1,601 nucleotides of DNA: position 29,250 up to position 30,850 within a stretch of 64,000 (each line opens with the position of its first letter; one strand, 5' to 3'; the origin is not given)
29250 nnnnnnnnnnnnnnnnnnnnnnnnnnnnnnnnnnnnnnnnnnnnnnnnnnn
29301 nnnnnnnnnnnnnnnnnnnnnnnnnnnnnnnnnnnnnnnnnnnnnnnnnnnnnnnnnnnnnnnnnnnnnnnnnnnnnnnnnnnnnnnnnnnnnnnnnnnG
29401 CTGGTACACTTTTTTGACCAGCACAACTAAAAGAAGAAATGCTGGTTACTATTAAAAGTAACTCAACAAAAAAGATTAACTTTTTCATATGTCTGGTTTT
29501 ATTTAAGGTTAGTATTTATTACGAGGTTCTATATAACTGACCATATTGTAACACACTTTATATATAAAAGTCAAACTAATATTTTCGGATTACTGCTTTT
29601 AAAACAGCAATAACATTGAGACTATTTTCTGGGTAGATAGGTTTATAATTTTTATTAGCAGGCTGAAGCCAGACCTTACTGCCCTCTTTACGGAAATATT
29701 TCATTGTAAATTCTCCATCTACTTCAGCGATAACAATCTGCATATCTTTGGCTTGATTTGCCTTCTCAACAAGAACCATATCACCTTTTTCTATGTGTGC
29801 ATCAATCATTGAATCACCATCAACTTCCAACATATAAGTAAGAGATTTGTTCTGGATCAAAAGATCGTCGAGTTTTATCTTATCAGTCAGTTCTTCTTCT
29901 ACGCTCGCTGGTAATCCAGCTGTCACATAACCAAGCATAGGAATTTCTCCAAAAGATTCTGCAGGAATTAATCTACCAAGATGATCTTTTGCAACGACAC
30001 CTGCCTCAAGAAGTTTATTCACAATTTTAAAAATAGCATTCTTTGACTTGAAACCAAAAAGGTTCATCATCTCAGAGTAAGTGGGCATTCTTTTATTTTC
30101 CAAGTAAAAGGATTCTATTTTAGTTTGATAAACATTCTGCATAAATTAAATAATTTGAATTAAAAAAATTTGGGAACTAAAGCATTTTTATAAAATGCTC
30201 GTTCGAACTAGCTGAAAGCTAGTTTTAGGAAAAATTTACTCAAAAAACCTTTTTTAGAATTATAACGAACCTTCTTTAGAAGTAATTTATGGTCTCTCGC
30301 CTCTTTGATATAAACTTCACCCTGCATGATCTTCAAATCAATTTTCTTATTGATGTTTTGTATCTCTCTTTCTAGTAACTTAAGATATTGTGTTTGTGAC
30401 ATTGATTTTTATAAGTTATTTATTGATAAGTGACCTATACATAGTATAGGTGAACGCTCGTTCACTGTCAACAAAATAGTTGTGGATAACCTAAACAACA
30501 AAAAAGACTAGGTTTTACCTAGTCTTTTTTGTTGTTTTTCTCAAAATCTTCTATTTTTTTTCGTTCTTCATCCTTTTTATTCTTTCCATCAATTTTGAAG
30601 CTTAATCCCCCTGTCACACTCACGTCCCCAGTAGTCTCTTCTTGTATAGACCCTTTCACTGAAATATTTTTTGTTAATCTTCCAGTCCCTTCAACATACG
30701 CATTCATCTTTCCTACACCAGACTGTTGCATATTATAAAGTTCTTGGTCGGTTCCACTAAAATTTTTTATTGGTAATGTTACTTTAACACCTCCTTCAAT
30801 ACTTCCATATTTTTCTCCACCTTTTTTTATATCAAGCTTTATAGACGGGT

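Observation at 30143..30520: Textbook SOS operator inside a consensus promoter driving a small ORF plus lexA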

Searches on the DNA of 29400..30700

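Call 68: search_rna_families(source=window, start=29400, end=30700, threshold=evalue, max_evalue=1)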
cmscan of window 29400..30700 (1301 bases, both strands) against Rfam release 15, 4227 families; matches with E-value up to 1: 7.
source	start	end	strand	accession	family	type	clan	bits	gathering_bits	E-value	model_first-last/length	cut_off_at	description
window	30433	30535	+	RF01480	rli52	Cis-reg;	-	31.2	70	0.02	1-95/95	no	Listeria sRNA rli52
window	30448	30528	+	RF02384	FasX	Gene; sRNA;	-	23.2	100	0.25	1-205/205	no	FasX small RNA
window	30490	30545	+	RF00834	mir-268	Gene; miRNA;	-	21.8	47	0.48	1-89/89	no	mir-268 microRNA precursor family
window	30432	30544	+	RF00432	SNORA51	Gene; snRNA; snoRNA; HACA-box;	-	21.7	50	0.23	1-133/133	no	Small nucleolar RNA SNORA51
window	30493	30537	+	RF04170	MIR7723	Gene; miRNA;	-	18.5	200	0.78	1-235/235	no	MIR7723 microRNA precursor family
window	30493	30537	-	RF04199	MIR6027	Gene; miRNA;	-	18.1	95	0.82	1-159/159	no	MIR6027 microRNA precursor family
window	29502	29603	+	RF00075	MIR166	Gene; miRNA;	-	17.5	60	0.59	1-111/111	no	mir-166 microRNA precursor family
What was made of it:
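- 30500..30530 (-): Intrinsic-terminator-like hairpin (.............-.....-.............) ending the upstream 303-aa ORF. It insulates the lexA-operon promoter from read-through. The weak Rfam hits of call 68 fall on this hairpin.
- Tried and rejected: Rfam found nothing near gathering scores in 29400-30700 (call 68).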
